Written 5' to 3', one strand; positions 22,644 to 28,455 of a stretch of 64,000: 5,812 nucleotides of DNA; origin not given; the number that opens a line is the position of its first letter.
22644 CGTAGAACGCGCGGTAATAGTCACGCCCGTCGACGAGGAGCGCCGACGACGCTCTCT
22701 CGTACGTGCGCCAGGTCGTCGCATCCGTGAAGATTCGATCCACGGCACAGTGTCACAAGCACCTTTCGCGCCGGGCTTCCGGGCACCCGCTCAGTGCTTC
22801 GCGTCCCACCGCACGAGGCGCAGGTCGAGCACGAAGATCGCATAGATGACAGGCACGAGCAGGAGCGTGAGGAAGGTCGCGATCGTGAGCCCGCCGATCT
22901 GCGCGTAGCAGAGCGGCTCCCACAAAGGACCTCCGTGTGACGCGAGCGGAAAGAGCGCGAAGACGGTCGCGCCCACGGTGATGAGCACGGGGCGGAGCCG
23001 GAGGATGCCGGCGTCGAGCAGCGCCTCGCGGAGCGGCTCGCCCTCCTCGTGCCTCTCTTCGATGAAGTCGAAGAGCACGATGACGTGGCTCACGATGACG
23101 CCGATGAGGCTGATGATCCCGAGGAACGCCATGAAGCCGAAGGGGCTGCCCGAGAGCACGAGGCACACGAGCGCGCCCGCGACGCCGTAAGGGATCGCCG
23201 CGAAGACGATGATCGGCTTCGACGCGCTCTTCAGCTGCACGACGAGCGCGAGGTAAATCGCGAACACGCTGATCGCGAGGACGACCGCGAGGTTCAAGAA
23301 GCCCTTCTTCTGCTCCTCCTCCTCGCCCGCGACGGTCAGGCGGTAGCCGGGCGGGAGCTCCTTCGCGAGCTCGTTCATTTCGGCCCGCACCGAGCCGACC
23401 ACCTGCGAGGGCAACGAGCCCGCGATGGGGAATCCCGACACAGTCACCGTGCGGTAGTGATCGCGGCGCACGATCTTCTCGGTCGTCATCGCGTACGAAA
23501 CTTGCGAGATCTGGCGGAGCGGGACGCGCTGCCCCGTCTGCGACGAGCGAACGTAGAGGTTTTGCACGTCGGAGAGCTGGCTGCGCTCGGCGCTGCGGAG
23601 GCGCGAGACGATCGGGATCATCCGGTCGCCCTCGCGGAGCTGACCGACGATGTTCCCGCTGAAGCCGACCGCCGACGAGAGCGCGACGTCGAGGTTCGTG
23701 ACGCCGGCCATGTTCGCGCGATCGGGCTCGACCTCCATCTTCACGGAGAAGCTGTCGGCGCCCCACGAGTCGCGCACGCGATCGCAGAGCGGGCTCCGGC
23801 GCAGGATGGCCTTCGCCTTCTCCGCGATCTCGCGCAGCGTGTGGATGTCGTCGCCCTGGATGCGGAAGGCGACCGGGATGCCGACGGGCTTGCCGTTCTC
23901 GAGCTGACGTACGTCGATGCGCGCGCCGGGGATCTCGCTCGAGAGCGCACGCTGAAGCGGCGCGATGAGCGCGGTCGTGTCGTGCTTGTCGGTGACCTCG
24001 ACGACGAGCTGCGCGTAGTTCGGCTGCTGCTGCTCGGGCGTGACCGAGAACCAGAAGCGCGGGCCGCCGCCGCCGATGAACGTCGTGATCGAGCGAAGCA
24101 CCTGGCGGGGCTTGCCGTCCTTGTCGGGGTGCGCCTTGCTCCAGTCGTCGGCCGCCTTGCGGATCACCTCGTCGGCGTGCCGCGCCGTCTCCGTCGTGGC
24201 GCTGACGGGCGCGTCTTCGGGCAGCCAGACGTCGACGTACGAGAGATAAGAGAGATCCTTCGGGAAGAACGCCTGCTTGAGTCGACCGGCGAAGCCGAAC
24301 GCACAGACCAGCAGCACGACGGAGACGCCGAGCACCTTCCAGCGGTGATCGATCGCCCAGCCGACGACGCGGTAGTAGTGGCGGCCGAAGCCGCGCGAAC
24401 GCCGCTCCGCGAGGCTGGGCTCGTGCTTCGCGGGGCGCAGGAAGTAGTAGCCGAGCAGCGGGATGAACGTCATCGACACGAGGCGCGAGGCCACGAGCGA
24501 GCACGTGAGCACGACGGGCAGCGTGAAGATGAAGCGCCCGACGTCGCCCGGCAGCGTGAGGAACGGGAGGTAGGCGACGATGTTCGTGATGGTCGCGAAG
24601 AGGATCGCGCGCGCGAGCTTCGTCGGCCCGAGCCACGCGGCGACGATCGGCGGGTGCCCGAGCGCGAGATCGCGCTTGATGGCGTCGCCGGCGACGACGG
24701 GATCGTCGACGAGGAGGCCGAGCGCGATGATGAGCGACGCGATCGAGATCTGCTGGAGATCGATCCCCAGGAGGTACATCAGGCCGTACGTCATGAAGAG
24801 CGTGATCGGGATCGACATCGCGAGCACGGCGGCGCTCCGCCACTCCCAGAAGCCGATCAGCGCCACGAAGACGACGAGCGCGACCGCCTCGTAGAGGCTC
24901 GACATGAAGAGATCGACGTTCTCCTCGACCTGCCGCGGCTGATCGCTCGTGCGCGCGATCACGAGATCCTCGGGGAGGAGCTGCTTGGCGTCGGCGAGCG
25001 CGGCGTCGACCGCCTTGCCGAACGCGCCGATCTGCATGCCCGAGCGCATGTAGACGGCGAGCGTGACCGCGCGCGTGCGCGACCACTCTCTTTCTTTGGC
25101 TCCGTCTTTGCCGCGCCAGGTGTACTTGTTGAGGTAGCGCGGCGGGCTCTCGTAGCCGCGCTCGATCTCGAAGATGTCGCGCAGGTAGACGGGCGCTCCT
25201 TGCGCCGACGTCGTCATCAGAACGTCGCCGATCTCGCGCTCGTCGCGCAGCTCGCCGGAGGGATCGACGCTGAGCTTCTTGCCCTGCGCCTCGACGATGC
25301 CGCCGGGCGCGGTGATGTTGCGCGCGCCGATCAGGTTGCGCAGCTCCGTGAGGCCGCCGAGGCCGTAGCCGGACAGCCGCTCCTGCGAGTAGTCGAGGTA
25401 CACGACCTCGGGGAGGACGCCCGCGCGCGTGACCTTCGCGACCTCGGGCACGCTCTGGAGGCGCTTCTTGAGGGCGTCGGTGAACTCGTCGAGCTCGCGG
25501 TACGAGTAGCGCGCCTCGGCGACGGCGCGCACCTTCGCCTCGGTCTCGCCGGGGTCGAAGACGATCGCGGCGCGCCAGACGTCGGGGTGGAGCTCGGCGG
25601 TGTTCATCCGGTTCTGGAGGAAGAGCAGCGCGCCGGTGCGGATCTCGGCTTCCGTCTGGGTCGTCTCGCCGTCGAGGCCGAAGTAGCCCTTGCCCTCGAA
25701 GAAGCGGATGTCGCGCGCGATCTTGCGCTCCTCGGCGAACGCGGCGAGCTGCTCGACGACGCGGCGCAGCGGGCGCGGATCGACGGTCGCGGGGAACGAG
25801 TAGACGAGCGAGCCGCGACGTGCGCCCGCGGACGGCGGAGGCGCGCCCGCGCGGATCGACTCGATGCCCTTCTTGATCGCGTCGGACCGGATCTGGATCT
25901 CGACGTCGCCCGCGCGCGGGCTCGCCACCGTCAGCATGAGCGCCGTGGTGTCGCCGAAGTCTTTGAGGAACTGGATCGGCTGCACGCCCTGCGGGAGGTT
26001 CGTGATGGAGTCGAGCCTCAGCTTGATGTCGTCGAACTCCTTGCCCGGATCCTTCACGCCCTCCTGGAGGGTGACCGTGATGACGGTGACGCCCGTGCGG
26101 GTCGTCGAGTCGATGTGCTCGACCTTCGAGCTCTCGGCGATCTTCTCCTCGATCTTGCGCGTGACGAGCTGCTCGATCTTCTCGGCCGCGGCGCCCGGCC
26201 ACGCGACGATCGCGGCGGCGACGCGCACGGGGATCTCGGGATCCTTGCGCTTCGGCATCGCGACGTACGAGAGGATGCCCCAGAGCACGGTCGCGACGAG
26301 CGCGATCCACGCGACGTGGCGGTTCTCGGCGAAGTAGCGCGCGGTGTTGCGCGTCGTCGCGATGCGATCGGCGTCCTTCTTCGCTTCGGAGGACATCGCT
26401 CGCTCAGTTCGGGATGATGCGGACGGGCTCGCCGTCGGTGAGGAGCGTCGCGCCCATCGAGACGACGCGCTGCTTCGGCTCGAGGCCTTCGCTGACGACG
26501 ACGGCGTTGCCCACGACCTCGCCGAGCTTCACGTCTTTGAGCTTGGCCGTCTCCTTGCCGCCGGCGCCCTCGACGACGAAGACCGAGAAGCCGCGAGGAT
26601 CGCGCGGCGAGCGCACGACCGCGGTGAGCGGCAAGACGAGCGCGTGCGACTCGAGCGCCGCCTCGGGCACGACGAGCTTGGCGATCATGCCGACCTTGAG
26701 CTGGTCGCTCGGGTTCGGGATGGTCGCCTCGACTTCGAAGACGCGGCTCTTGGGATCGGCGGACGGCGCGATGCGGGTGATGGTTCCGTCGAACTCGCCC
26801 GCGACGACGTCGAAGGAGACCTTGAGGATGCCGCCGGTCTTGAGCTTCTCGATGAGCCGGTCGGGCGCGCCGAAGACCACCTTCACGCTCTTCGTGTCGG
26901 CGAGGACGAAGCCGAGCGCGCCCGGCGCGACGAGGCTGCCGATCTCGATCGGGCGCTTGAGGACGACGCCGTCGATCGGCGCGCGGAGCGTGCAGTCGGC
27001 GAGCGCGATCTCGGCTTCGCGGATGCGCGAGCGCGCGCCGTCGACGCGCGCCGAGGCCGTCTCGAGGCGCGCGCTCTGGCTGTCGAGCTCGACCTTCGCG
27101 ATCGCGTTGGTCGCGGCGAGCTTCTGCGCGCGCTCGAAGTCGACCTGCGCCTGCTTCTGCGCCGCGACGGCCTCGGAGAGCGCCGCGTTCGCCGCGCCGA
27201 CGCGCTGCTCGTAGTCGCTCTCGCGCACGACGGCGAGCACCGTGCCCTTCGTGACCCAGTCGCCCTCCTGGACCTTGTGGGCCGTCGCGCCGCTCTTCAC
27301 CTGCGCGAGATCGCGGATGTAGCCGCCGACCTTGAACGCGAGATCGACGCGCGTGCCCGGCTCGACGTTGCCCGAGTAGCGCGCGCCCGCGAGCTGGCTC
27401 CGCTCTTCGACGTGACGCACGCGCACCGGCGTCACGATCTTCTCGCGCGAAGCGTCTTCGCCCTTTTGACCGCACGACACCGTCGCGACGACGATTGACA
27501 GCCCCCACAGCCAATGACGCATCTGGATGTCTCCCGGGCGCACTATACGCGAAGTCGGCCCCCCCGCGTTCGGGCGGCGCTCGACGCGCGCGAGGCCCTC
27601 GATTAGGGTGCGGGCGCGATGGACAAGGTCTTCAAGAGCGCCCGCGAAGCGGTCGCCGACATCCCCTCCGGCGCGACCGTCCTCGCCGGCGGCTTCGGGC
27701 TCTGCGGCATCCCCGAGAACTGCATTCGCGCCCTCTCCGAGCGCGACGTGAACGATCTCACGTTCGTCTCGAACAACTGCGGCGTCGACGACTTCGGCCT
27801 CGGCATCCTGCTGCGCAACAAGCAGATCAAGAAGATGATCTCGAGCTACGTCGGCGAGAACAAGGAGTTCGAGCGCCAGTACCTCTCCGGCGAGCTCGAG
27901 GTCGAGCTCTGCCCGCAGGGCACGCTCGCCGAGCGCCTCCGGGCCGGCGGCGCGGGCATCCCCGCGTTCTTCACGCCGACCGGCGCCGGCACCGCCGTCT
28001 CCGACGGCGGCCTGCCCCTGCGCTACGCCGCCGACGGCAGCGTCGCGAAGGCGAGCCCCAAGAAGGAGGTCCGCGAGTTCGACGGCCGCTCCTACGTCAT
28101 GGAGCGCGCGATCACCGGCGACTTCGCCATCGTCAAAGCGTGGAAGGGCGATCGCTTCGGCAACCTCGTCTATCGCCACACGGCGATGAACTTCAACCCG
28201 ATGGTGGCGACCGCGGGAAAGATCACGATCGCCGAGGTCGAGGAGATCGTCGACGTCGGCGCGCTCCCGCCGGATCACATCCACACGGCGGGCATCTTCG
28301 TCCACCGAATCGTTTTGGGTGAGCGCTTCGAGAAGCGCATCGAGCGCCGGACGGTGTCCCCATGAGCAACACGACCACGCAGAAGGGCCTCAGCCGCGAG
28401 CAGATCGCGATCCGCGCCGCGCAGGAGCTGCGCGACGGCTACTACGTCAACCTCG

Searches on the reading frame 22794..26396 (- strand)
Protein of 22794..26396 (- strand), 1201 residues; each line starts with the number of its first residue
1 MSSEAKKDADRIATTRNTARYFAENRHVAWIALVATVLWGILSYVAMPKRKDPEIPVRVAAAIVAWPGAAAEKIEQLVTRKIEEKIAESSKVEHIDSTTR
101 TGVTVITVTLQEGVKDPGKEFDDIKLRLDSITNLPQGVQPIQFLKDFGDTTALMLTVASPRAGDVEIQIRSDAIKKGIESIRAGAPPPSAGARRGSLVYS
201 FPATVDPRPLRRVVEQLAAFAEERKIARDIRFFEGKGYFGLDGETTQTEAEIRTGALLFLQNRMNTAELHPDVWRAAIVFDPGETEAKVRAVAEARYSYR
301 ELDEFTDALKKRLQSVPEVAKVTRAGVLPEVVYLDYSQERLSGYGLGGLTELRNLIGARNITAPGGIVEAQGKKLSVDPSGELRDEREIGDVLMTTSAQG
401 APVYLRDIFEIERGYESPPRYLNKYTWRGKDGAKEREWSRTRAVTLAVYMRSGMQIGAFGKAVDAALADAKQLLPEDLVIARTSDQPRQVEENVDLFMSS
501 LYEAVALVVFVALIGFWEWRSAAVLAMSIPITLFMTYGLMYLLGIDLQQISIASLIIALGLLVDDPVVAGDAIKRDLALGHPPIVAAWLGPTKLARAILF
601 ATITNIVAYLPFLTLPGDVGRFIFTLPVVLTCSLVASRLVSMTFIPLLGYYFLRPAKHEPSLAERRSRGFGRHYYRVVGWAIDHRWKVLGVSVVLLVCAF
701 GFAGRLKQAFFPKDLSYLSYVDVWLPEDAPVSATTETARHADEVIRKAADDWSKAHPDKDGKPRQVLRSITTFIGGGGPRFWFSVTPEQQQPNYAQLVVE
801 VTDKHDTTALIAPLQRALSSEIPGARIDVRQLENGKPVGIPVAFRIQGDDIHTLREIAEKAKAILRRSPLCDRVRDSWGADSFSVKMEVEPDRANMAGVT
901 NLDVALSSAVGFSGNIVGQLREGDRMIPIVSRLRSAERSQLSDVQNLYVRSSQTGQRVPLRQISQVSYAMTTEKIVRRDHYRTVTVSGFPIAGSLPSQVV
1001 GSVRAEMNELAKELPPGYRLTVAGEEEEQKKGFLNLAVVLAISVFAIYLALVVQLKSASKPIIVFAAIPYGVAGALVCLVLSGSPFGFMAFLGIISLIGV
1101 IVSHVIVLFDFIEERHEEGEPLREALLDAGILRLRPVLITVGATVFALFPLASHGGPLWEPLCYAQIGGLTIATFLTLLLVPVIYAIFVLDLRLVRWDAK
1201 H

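Call 68: search_protein_families(library=pfam, proteins=[window:22794-26396:-], max_evalue=0.00001)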
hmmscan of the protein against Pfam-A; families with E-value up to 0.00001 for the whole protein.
window:22794-26396:- (1201 aa): 2 families
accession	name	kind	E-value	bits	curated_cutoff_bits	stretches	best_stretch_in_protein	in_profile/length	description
PF00873.25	ACR_tran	-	2.4e-147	492.8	28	2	261-1188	107-1020/1021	AcrB/AcrD/AcrF family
PF02355.23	SecD_SecF_C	-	8.4e-09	35.5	20.5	0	1036-1184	35-182/189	Protein export membrane protein SecD/SecF, C-terminal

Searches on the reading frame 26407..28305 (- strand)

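Call 68: search_protein_families(library=pfam, proteins=[window:26407-28305:-], max_evalue=0.00001)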
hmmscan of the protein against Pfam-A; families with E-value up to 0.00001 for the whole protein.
window:26407-28305:- (633 aa): 2 families
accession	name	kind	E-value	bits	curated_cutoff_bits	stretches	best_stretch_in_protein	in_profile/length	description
PF16576.10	HlyD_D23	-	2e-20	73.4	30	1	345-542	36-214/214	Barrel-sandwich domain of CusB or HlyD membrane-fusion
PF13437.12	HlyD_3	-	5.5e-17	62.9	22.2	1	439-539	1-106/106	HlyD family secretion protein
